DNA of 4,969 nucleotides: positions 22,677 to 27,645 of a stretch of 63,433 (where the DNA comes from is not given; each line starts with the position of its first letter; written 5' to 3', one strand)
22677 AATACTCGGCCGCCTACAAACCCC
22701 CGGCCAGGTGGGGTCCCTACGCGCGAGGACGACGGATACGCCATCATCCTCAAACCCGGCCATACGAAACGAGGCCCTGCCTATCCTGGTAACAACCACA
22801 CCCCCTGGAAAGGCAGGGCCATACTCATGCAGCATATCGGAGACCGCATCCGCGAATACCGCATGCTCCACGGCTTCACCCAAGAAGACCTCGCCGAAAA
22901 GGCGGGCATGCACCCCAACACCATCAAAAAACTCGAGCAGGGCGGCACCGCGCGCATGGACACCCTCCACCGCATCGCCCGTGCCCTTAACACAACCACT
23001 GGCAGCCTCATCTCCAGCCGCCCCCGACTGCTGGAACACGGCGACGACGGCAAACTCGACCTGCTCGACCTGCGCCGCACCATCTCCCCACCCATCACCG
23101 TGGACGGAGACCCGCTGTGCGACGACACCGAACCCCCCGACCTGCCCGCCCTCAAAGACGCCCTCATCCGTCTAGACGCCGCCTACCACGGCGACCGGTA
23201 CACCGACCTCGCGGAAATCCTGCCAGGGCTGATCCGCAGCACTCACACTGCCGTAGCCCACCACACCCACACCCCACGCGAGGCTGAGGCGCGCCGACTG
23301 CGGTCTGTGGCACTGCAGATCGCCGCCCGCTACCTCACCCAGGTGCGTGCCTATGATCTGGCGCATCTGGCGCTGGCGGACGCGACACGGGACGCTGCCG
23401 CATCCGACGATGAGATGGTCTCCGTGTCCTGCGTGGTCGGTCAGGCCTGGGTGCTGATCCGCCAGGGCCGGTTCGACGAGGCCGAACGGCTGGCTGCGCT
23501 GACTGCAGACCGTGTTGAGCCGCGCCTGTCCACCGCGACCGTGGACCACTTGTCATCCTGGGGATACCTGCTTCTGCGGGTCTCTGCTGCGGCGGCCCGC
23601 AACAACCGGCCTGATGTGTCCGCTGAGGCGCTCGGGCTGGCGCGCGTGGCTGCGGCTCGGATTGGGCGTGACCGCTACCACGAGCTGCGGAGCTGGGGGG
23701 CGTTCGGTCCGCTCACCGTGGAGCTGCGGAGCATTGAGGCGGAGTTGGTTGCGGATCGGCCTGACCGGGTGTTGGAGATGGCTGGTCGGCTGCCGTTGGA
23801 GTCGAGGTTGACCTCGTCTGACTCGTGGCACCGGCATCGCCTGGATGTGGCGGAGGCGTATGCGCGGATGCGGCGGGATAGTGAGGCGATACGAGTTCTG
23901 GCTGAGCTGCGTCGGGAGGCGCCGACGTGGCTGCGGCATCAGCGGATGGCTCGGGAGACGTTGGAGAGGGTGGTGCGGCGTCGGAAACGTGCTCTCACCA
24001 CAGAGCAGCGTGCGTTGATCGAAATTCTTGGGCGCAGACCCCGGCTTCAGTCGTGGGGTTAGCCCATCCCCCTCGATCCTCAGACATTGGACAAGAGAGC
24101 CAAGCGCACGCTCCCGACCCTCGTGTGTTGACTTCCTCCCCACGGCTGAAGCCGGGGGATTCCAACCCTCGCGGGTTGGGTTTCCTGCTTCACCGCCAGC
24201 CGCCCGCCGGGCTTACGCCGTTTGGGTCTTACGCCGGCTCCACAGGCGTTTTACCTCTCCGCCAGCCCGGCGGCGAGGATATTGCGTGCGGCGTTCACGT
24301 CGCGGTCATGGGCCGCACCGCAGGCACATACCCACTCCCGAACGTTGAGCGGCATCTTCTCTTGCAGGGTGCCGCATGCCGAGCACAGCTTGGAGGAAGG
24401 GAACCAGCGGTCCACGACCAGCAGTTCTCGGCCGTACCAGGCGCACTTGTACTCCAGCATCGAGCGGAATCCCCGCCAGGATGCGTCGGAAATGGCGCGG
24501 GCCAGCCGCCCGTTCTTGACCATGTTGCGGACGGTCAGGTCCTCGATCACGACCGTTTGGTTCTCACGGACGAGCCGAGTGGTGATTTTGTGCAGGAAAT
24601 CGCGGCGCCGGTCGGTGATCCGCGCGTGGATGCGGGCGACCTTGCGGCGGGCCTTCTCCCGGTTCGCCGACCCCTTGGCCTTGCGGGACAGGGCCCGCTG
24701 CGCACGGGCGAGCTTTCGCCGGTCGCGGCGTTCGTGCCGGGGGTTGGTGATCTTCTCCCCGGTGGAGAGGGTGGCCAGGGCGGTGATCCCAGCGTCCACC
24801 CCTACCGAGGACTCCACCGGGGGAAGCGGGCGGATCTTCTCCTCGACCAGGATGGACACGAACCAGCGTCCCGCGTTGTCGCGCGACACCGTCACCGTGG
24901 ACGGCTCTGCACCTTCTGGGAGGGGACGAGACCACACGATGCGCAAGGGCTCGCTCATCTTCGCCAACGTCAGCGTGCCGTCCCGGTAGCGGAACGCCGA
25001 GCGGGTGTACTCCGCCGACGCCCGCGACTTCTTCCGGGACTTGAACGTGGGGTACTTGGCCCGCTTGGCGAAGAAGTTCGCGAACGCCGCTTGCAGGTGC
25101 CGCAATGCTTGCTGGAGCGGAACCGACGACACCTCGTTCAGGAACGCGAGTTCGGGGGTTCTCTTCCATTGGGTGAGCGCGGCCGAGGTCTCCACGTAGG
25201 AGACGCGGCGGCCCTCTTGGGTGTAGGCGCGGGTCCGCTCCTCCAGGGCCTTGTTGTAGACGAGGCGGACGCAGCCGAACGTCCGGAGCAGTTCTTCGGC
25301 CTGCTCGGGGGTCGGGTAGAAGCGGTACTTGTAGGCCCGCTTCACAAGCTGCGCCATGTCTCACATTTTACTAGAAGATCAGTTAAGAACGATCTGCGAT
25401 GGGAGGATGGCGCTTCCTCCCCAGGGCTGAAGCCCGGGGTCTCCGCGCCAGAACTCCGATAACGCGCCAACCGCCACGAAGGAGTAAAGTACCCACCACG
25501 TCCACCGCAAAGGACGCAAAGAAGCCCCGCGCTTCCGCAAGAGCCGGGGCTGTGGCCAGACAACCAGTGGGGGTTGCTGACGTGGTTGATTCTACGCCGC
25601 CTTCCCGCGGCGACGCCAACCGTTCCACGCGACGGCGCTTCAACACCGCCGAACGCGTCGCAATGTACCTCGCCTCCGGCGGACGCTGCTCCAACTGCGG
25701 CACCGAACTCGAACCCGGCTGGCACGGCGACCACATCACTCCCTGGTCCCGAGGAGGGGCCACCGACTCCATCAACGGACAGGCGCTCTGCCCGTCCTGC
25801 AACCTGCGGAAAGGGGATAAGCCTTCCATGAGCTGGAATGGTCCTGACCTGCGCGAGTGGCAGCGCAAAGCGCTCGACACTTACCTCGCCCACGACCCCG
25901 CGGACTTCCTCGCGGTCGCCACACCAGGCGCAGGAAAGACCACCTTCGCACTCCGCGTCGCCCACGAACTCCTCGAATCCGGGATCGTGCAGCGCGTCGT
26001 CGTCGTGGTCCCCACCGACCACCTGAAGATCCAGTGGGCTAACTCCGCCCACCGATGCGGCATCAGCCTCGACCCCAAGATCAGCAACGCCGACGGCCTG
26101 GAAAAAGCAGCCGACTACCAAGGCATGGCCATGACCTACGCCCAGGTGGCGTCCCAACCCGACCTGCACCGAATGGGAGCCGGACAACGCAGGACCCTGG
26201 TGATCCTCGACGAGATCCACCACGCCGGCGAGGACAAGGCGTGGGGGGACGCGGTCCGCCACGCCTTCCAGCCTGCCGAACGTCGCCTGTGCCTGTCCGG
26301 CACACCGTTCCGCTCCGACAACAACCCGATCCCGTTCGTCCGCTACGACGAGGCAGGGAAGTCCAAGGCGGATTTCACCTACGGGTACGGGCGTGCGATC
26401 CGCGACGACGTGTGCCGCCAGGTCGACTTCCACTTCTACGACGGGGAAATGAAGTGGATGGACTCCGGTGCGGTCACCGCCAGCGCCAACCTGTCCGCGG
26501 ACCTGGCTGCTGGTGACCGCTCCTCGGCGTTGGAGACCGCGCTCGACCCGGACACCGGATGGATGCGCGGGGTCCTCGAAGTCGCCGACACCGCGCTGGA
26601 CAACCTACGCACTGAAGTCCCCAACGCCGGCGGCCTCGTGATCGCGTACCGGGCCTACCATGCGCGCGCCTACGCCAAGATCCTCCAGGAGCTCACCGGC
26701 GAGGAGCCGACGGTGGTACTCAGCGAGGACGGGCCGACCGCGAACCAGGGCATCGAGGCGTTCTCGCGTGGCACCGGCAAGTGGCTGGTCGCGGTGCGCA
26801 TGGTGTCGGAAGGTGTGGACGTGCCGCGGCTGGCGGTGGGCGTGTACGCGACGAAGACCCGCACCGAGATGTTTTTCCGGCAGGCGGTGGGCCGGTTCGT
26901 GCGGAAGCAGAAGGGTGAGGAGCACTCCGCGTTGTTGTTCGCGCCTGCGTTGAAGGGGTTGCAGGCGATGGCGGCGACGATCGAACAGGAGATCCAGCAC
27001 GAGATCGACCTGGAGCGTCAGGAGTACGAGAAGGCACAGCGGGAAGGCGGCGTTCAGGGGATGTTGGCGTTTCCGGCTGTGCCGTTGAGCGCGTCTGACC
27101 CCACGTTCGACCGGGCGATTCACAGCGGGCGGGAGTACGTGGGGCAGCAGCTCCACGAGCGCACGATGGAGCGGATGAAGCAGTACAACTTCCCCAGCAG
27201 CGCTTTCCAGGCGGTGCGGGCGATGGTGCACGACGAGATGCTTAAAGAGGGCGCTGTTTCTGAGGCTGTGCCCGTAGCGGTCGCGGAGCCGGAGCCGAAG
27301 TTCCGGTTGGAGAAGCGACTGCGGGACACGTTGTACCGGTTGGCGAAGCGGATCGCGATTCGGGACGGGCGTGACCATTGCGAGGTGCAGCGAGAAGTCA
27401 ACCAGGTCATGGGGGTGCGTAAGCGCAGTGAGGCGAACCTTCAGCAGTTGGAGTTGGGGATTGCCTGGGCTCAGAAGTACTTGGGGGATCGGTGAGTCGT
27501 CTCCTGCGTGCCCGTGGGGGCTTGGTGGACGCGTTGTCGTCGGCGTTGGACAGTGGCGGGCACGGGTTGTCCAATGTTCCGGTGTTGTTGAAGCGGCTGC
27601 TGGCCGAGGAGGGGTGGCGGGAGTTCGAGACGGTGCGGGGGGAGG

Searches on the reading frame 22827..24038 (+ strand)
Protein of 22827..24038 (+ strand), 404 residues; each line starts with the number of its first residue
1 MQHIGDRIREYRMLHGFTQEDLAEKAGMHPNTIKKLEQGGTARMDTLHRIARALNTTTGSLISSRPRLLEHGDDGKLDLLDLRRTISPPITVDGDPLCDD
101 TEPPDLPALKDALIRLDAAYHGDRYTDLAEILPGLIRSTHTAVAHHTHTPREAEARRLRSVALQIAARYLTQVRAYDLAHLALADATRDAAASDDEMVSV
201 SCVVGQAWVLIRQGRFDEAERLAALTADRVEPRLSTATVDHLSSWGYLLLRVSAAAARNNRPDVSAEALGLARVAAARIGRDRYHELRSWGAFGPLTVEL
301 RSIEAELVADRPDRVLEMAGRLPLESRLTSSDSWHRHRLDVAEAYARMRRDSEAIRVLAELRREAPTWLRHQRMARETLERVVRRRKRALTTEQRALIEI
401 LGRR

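Call 83: search_protein_families(library=pfam, proteins=[window:22827-24038:+], max_evalue=0.01)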
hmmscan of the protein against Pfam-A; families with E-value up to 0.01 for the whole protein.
window:22827-24038:+ (404 aa): 7 families
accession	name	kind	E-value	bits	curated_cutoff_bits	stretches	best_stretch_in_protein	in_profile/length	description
PF01381.28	HTH_3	-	1.9e-13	50.6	23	1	8-58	1-52/55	Helix-turn-helix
PF13560.12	HTH_31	-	3.1e-10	40.7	27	1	4-57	2-57/64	Helix-turn-helix domain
PF13443.12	HTH_26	-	6.9e-09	36.3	22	1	7-62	1-58/63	Cro/C1-type HTH DNA-binding domain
PF12844.13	HTH_19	-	1.4e-05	25.3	30.2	1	5-61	1-58/64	Helix-turn-helix domain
PF07721.20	TPR_4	-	0.0024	18.7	27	1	204-223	5-24/26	Tetratricopeptide repeat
PF07719.23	TPR_2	-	0.0041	17.6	27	0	206-222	7-23/34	Tetratricopeptide repeat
PF14559.12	TPR_19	-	0.0091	16.7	25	0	338-370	28-60/68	Tetratricopeptide repeat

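Call 84: search_solved_structures(query=window:22827-24038:+, max_evalue=0.01)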
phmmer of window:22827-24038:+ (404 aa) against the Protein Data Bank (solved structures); distinct sequences matched with E-value up to 0.01: 9.
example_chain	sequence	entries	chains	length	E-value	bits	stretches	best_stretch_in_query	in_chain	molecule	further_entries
1sq8_A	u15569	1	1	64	8.6e-05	24.9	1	4-62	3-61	dh434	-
1zug_A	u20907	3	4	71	0.00069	22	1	1-56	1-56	PHAGE 434 CRO PROTEIN | REGULATORY PROTEIN CRO | PROTEIN (434 CRO)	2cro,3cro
1r63_A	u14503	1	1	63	0.0022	20.3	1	4-62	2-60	REPRESSOR PROTEIN FROM BACTERIOPHAGE 434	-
1per_L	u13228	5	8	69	0.0024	20.2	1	4-62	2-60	PROTEIN (434 REPRESSOR) | 434 REPRESSOR | REPRESSOR PROTEIN CI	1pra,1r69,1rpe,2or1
2b5a_A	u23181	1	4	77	0.0054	19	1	4-58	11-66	C.BclI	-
3qq6_A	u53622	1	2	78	0.007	18.6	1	4-63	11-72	HTH-type transcriptional regulator sinR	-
5tn0_A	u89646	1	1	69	0.009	18.3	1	4-63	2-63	HTH-type transcriptional regulator SinR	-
4ghj_A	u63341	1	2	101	0.0096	18.2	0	2-57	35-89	Probable transcriptional regulator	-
1b0n_A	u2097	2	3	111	0.0098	18.1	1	4-78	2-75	PROTEIN (SINR PROTEIN) | HTH-TYPE TRANSCRIPTIONAL REGULATOR SINR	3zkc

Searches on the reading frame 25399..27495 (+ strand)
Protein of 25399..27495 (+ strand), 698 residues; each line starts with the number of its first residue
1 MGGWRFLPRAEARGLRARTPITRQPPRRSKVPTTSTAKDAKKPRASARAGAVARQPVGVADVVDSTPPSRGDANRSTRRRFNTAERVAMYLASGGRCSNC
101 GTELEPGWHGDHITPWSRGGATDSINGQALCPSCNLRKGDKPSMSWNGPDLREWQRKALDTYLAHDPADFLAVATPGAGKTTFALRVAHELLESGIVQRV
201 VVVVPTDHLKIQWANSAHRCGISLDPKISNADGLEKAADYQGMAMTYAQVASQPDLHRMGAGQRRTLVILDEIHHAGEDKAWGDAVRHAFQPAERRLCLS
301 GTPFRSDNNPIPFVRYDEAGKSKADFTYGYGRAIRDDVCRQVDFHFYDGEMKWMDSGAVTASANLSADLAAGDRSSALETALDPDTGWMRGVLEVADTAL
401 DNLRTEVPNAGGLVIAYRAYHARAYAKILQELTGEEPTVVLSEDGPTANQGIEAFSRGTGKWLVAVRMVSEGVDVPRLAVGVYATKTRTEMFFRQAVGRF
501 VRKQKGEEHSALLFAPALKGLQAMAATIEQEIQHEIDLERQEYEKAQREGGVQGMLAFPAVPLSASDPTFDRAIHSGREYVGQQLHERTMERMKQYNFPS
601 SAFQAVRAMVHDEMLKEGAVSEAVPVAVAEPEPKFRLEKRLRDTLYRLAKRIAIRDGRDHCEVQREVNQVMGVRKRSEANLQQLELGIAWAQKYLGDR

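Call 28: search_protein_families(library=pfam, proteins=[window:25399-27495:+], max_evalue=0.01)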
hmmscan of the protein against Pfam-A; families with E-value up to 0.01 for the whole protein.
window:25399-27495:+ (698 aa): 10 families
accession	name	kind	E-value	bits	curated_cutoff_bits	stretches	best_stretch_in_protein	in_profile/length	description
PF04851.21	ResIII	-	1.2e-17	64.8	22.5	1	150-305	3-164/164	Type III restriction enzyme, res subunit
PF01844.29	HNH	-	5.5e-12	46.1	21.4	1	97-141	1-47/47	HNH endonuclease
PF00270.35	DEAD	-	2.6e-11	44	26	1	153-304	2-161/167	DEAD/DEAH box helicase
PF18766.7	SWI2_SNF2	-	9.1e-07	29.2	26.7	1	175-344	26-190/221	SWI2/SNF2 ATPase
PF14279.12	HNH_5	-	2.3e-06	27.9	27.5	1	97-141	1-46/56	HNH endonuclease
PF13604.12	AAA_30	-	0.00015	22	27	1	151-281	2-105/191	AAA domain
PF00271.37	Helicase_C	-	0.00093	19.9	23.5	1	449-503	55-109/110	Helicase conserved C-terminal domain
PF13401.12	AAA_22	-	0.0011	19.8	27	0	173-291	11-109/130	AAA domain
PF02945.21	Endonuclease_7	-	0.0035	17.7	23.6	0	82-149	11-67/82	Recombination endonuclease VII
PF00176.29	SNF2-rel_dom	-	0.0063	16.1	24.9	0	176-305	26-165/290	SNF2-related domain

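Call 29: search_protein_families(library=phrogs, proteins=[window:25399-27495:+], max_evalue=0.01)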
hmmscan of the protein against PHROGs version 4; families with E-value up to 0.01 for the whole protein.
window:25399-27495:+ (698 aa): 25 families
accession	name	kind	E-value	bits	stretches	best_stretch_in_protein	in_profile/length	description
phrog_16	-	DNA, RNA and nucleotide metabolism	1.6e-33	117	1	148-515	270-597/986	DNA helicase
phrog_62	-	DNA, RNA and nucleotide metabolism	6.3e-14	51.4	1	143-305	689-851/1881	DNA helicase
phrog_2118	-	DNA, RNA and nucleotide metabolism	3.1e-12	47.7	1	69-145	151-228/301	HNH endonuclease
phrog_338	-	DNA, RNA and nucleotide metabolism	6.8e-12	46.4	1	68-158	181-280/340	HNH endonuclease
phrog_1035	-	DNA, RNA and nucleotide metabolism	2.7e-10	41.6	1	74-143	134-215/271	endonuclease VII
phrog_589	-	DNA, RNA and nucleotide metabolism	1.8e-09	38.6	1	71-144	64-144/179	HNH endonuclease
phrog_6050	-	DNA, RNA and nucleotide metabolism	3.7e-08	33.6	1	75-143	292-362/402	HNH endonuclease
phrog_1271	-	DNA, RNA and nucleotide metabolism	4.7e-08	33.8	1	79-152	248-326/361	HNH endonuclease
phrog_2214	-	DNA, RNA and nucleotide metabolism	5.3e-07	30.1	1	84-148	183-246/429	HNH endonuclease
phrog_5718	-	DNA, RNA and nucleotide metabolism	6.8e-07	29.6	1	51-147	83-182/394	HNH endonuclease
phrog_144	-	DNA, RNA and nucleotide metabolism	1.9e-06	28.6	1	84-146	74-140/175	HNH endonuclease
phrog_16726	-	DNA, RNA and nucleotide metabolism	2.5e-06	28.4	1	82-143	81-145/308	HNH endonuclease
phrog_8660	-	DNA, RNA and nucleotide metabolism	4.5e-06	27.9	1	83-150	113-188/196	HNH endonuclease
phrog_333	-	DNA, RNA and nucleotide metabolism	1.2e-05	26.5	1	75-138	10-78/138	HNH endonuclease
phrog_9690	-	DNA, RNA and nucleotide metabolism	4.1e-05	23.8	1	411-514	161-266/306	DNA helicase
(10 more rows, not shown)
